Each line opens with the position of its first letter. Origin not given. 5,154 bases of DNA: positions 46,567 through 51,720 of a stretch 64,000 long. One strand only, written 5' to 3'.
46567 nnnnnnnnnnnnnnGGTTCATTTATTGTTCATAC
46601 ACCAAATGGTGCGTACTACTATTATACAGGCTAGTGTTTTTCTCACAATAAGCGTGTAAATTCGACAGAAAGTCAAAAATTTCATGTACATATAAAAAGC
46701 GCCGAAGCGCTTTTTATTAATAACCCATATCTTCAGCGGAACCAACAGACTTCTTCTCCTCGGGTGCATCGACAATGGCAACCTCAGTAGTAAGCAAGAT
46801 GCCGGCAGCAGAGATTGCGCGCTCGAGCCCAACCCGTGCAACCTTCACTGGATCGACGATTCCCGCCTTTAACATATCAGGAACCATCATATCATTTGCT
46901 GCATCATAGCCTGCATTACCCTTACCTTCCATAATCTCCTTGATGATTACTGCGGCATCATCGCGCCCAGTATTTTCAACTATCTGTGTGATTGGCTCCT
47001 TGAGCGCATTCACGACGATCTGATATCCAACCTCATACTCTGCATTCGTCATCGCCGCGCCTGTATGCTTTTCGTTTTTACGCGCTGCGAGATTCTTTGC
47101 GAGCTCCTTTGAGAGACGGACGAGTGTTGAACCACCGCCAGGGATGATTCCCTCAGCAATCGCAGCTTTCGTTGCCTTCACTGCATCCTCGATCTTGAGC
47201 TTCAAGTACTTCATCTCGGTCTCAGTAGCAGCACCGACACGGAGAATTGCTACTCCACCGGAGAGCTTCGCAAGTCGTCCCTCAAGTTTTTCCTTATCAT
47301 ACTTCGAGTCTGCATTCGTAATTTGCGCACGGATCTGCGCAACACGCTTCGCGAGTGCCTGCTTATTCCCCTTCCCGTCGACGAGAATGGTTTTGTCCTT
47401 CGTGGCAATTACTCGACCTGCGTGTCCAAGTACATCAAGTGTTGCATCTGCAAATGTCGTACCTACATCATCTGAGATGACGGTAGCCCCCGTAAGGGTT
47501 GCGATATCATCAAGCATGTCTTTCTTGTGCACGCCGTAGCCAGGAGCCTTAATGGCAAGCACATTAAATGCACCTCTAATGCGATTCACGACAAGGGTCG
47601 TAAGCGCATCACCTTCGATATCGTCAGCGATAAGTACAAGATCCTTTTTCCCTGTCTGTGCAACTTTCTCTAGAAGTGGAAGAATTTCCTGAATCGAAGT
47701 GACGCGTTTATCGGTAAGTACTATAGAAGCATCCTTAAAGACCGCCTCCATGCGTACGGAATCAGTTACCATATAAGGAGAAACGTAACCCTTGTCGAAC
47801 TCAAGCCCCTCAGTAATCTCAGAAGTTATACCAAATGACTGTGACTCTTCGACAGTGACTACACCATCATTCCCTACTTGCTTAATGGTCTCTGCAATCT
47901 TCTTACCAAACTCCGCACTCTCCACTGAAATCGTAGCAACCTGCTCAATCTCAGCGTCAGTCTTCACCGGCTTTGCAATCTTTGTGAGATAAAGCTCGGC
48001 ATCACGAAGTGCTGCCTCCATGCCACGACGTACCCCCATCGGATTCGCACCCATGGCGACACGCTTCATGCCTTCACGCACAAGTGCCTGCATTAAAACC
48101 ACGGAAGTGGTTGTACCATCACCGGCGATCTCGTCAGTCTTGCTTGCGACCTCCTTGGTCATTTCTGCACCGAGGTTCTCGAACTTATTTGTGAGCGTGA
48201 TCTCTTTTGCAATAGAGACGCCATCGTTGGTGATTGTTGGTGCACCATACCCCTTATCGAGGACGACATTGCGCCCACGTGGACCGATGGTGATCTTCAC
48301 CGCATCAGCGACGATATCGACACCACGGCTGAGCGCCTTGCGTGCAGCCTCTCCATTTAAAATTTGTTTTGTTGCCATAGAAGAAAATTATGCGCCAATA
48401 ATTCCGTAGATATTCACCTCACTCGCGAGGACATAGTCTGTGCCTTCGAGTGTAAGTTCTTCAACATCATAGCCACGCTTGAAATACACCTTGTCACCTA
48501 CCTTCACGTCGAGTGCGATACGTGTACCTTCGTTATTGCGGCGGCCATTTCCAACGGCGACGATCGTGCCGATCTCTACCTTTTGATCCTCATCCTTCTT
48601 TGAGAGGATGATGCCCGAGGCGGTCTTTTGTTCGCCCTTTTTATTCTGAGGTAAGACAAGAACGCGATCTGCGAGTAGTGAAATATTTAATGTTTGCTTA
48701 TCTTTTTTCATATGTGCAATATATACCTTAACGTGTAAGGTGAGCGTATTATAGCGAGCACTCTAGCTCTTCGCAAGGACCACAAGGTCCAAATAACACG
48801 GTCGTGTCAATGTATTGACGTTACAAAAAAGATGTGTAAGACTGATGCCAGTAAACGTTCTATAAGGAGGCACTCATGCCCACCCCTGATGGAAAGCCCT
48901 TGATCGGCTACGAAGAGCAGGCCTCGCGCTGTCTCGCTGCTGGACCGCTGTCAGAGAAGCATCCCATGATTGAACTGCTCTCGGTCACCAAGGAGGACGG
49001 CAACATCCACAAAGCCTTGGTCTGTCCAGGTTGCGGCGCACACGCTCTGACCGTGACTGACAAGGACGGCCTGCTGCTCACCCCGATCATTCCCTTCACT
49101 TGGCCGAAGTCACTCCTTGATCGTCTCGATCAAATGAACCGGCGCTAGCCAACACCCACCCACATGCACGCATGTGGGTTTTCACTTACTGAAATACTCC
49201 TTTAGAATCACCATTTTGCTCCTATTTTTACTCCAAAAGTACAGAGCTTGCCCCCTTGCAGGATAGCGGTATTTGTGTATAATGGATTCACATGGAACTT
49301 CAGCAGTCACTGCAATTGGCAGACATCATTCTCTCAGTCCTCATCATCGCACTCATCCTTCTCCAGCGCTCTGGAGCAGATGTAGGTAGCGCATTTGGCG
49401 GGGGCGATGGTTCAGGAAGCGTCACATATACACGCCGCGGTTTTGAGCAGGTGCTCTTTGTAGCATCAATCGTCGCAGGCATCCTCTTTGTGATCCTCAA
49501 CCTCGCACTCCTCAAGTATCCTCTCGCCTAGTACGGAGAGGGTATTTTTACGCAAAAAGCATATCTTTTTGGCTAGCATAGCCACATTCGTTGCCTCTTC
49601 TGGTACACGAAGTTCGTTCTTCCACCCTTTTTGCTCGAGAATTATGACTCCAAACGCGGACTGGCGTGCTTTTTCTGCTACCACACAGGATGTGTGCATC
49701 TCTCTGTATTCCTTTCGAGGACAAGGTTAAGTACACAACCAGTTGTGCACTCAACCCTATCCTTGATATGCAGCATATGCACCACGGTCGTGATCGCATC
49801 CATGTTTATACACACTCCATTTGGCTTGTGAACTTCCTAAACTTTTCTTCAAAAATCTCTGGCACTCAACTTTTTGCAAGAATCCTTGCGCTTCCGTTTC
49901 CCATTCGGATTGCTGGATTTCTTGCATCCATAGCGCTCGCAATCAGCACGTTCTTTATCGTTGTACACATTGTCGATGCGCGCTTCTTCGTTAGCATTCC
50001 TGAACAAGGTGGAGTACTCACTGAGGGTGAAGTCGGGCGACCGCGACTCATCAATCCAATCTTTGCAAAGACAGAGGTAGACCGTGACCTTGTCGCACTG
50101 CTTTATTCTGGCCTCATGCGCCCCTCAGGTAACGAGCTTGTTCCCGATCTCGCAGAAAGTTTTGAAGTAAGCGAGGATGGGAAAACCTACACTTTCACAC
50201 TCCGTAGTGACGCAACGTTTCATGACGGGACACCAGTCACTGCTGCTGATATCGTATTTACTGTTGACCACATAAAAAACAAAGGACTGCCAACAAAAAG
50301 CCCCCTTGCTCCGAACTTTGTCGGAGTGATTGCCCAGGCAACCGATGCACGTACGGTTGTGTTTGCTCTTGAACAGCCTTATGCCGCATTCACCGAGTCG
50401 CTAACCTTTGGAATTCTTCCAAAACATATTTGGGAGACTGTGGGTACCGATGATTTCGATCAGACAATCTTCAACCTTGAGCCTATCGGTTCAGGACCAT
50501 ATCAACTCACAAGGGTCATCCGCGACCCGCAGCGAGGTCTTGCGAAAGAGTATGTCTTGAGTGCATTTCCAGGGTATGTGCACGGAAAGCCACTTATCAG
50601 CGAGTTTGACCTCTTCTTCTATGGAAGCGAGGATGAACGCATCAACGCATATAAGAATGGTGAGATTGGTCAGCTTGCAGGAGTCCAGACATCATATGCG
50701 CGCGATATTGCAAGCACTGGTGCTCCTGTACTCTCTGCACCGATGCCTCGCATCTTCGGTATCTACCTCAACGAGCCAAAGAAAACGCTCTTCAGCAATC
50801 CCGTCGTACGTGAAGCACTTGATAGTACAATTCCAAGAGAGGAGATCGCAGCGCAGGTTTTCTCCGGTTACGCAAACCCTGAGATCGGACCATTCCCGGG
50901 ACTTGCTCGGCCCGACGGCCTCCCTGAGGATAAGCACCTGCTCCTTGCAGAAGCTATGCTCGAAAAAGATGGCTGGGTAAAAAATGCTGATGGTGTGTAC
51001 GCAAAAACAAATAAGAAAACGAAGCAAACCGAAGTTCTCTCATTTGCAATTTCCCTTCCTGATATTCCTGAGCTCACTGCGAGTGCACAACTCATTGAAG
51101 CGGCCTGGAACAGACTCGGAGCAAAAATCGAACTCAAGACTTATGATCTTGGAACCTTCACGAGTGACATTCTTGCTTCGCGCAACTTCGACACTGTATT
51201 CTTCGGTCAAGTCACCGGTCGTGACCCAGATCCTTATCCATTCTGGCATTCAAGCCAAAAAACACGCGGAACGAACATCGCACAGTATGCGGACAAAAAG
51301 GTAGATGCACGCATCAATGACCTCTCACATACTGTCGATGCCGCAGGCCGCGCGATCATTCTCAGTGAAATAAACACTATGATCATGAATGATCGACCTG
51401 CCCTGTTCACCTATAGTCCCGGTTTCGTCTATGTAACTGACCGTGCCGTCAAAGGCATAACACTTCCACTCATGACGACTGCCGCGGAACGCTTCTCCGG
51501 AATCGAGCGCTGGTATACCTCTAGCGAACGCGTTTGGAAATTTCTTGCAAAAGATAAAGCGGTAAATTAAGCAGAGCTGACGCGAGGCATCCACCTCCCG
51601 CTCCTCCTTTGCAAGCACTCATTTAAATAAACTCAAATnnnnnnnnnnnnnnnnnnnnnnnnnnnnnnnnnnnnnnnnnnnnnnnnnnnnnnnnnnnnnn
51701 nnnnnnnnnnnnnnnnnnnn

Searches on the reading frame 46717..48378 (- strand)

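Call 85: search_protein_families(library=pfam, proteins=[window:46717-48378:-], max_evalue=0.0001)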
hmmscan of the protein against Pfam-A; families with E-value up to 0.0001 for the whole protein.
window:46717-48378:- (553 aa): 1 family
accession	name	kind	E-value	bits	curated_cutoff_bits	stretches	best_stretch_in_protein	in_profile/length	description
PF00118.29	Cpn60_TCP1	-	2e-65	221.8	34.3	1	23-537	1-488/490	TCP-1/cpn60 chaperonin family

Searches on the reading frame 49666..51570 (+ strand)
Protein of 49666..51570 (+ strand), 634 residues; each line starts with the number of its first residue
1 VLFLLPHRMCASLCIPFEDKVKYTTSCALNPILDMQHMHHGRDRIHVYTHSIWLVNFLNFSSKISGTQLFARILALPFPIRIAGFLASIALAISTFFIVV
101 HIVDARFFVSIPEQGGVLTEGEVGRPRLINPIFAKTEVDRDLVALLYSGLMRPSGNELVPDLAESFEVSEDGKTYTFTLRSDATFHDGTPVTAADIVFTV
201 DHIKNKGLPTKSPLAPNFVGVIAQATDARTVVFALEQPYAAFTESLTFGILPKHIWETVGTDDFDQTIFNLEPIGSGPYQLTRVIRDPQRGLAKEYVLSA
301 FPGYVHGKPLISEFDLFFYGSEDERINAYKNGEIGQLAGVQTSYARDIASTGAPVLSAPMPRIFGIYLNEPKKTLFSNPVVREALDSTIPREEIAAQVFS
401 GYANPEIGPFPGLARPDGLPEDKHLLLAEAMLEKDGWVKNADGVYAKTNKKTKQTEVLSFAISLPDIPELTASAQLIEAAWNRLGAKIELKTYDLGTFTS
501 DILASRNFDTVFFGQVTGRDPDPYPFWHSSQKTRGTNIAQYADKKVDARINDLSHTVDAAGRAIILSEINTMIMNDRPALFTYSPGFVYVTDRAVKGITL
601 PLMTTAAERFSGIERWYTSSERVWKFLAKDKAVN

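Call 85: search_protein_families(library=pfam, proteins=[window:49666-51570:+], max_evalue=0.0001)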
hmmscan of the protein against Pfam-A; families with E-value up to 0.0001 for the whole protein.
window:49666-51570:+ (634 aa): 1 family
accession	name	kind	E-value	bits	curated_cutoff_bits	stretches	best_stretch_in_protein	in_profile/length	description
PF00496.27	SBP_bac_5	-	5.8e-63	213.7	32.4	1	157-533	1-363/368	Bacterial extracellular solute-binding proteins, family 5 Middle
